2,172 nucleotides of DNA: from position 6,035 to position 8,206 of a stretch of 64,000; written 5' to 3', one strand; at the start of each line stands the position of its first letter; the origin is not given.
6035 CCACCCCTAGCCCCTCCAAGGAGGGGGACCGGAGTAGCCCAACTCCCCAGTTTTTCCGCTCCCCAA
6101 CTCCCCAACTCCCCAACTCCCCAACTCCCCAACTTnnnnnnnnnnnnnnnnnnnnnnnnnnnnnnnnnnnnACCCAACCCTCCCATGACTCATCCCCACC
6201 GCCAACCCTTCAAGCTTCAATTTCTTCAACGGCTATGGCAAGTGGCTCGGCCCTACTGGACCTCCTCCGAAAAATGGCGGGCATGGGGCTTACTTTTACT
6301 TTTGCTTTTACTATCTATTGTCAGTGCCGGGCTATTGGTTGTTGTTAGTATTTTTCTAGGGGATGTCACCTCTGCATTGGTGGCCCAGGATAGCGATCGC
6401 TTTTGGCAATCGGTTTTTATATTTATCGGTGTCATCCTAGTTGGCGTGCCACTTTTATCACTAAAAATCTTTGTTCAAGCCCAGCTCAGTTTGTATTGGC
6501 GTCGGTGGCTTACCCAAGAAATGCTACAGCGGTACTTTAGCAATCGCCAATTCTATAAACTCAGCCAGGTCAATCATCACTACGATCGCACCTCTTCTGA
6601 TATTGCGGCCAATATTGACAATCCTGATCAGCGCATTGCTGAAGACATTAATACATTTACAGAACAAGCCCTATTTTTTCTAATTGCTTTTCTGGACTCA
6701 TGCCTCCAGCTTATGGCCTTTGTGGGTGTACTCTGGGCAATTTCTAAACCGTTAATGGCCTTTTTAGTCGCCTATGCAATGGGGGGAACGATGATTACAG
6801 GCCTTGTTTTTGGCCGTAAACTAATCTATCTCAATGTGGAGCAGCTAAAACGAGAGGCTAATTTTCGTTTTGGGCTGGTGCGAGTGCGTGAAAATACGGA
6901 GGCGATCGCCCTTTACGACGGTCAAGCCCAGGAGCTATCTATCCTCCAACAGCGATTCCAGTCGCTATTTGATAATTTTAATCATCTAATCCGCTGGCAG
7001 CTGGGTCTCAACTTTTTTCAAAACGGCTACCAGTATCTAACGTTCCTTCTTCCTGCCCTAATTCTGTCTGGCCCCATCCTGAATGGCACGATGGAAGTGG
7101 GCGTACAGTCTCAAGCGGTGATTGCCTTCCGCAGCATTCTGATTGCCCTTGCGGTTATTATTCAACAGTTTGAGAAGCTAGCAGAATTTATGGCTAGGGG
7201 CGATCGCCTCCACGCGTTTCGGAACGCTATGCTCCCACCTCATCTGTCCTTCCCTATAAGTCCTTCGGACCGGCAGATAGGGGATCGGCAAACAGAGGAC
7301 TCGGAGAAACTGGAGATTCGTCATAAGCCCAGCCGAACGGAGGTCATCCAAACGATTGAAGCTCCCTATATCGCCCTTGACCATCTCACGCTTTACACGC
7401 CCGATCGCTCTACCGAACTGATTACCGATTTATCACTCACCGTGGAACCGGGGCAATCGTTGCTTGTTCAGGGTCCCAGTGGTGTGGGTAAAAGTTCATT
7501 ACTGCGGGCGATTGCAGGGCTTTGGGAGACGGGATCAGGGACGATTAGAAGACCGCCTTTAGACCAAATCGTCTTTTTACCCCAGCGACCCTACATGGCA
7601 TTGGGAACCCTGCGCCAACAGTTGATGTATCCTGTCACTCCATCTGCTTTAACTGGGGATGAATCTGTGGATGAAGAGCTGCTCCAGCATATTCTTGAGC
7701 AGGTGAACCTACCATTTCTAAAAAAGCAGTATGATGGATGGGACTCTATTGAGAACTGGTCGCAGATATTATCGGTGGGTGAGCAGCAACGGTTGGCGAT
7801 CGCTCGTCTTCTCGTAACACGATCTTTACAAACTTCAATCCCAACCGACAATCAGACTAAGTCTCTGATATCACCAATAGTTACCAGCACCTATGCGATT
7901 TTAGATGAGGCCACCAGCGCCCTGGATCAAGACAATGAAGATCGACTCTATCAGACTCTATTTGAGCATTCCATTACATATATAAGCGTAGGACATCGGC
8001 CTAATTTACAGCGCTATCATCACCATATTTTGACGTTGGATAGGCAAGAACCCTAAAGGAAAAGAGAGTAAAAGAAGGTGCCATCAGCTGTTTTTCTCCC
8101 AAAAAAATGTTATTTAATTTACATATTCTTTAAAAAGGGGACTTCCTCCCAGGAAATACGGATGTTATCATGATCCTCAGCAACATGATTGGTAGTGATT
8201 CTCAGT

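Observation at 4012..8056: Tandem ABC half-transporter pair sits at the head of a cluster whose proteins all lack Sec signals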

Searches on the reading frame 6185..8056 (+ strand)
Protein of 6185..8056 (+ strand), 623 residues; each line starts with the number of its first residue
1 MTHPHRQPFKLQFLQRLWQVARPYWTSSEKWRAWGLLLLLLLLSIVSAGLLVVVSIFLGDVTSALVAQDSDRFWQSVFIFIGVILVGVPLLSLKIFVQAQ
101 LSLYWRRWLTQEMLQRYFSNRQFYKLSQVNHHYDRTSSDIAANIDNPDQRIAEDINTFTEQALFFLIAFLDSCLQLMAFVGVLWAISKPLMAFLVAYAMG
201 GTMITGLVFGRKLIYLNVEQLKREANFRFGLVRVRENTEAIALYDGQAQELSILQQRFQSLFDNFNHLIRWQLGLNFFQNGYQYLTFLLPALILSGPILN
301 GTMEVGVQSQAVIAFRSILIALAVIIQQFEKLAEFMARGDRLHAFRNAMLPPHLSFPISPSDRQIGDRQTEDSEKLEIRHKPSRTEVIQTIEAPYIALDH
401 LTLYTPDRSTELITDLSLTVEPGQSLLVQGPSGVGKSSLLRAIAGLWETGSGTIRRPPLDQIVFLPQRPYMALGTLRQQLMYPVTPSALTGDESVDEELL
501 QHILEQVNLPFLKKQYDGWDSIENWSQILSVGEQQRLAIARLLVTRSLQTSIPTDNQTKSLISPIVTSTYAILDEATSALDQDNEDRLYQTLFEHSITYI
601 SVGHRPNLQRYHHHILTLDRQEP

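Call 4: search_protein_families(library=pfam, proteins=[window:6185-8056:+], max_evalue=0.01)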
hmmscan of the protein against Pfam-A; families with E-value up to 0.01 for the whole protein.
window:6185-8056:+ (623 aa): 11 families
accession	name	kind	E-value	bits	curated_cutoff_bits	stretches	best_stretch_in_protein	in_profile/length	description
PF06472.20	ABC_membrane_2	-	7.8e-53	180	24.4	1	28-298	8-268/269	ABC transporter transmembrane region 2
PF00005.33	ABC_tran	-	2.8e-15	57.5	25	1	414-546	2-126/137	ABC transporter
PF05992.17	SbmA_BacA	-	1.4e-14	54.8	24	1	46-348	21-313/315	SbmA/BacA-like family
PF00664.28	ABC_membrane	-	4.1e-06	27.1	28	1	37-307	1-259/274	ABC transporter transmembrane region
PF13191.12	AAA_16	-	4.3e-05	24.5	32.6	1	421-508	20-103/167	AAA ATPase domain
PF20703.3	nSTAND1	-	0.00021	21.5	27.1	1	411-447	21-55/379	Novel STAND NTPase 1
PF03193.22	RsgA_GTPase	-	0.00029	21.1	30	1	387-449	71-132/174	RsgA GTPase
PF05729.18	NACHT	-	0.00097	19.4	26.7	1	426-452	3-29/167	NACHT domain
PF02463.25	SMC_N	-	0.0012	18.7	40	0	529-608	137-201/220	RecF/RecN/SMC N terminal domain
PF13604.12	AAA_30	-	0.0051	17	27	0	422-453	17-48/191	AAA domain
PF13555.12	AAA_29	-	0.0066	16.6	27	0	419-444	18-43/61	P-loop containing region of AAA domain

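Call 5: search_protein_families(library=ncbifam, proteins=[window:6185-8056:+], max_evalue=0.01)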
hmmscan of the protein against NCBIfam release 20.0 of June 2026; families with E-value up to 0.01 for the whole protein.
window:6185-8056:+ (623 aa): 135 families (the best 25 are shown)
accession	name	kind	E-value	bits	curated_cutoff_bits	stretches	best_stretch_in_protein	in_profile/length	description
TIGR00954.1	3a01203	subfamily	9.6e-83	278.7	918.9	2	12-543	74-598/660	peroxysomal long chain fatty acyl transporter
TIGR02857.1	CydD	equivalog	6.8e-28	97.9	435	1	384-617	320-528/529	thiol reductant ABC exporter subunit CydD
TIGR02868.1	CydC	equivalog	2.6e-22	79.2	329.05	1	378-595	319-517/530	thiol reductant ABC exporter subunit CydC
TIGR03796.1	NHLM_micro_ABC1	equivalog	5.9e-19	67.7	853.3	1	84-620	204-686/710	NHLP family bacteriocin export ABC transporter peptidase/permease/ATPase subunit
NF009036.0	PRK12369.1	equivalog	4.4e-18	65.7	385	1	109-348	77-321/326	putative transporter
NF008364.0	PRK11160.1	equivalog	3.9e-17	62.1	630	1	150-619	122-548/575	heme ABC transporter ATP-binding protein/permease CydC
TIGR00958.1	3a01208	subfamily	9.9e-17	60.4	874.6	1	406-620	489-688/711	antigen peptide transporter 2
TIGR03375.1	type_I_sec_LssB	subfamily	4.9e-16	58.2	693.1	1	394-545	464-620/696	type I secretion system permease/ATPase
NF000355.4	ribo_prot_ABC_F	equivalog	6.3e-16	58.3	380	1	383-546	300-447/499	ribosomal protection-like ABC-F family protein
TIGR01189.1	ccmA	equivalog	1.2e-15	57.8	131.6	1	409-546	12-145/198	heme ABC exporter ATP-binding protein CcmA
NF008379.0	PRK11174.1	equivalog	5.4e-15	55.1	684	1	382-618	336-556/588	heme ABC transporter permease/ATP-binding protein CydD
TIGR01842.1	type_I_sec_PrtD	subfamily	2.6e-14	52.7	510.15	1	396-455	317-376/544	type I secretion system permease/ATPase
TIGR02204.1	MsbA_rel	hypoth_equivalog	9.3e-14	51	780.4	1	381-594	323-521/576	ABC transporter, permease/ATP-binding protein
TIGR01193.1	bacteriocin_ABC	subfamily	2.8e-13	49.3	523.85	1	397-620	475-683/708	peptide cleavage/export ABC transporter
NF010061.0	PRK13538.1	equivalog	1e-12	48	195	1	409-455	17-63/211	cytochrome c biogenesis heme-transporting ATPase CcmA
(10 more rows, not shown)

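Call 15: find_related_loci(query=window:6185-8056:+, collection=genome_contigs, flank=10000)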
Query window:6185-8056:+ (623 aa) in genome_contigs; peptide patterns used: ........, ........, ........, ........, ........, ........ (x = any residue, [..] = any of these).
46 stretches matched a pattern; 4 encode a relative of the query (tblastn E <= 1e-3); 4 distinct loci.
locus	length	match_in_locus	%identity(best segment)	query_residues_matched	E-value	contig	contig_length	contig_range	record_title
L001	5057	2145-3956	70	1-620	0e+0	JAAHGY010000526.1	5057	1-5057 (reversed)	MAG: Cyanothece sp. SIO2G6 2G6_NODE_526, whole genome shotgun sequence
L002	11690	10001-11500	55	52-619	0e+0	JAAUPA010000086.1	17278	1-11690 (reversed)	MAG: Leptolyngbyaceae cyanobacterium CSU_1_4 NODE_888_length_17278_cov_2.25602, whole genome shotgun sequence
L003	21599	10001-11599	56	16-619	0e+0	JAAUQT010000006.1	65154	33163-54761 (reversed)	MAG: Cyanobacteria bacterium RM1_2_2 NODE_131_length_65154_cov_4.442939, whole genome shotgun sequence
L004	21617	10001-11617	39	12-616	1e-120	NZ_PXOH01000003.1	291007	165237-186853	Aphanothece hegewaldii CCALA 016 NODE_13_length_291007_cov_68.7778_ID_74841, whole genome shotgun sequence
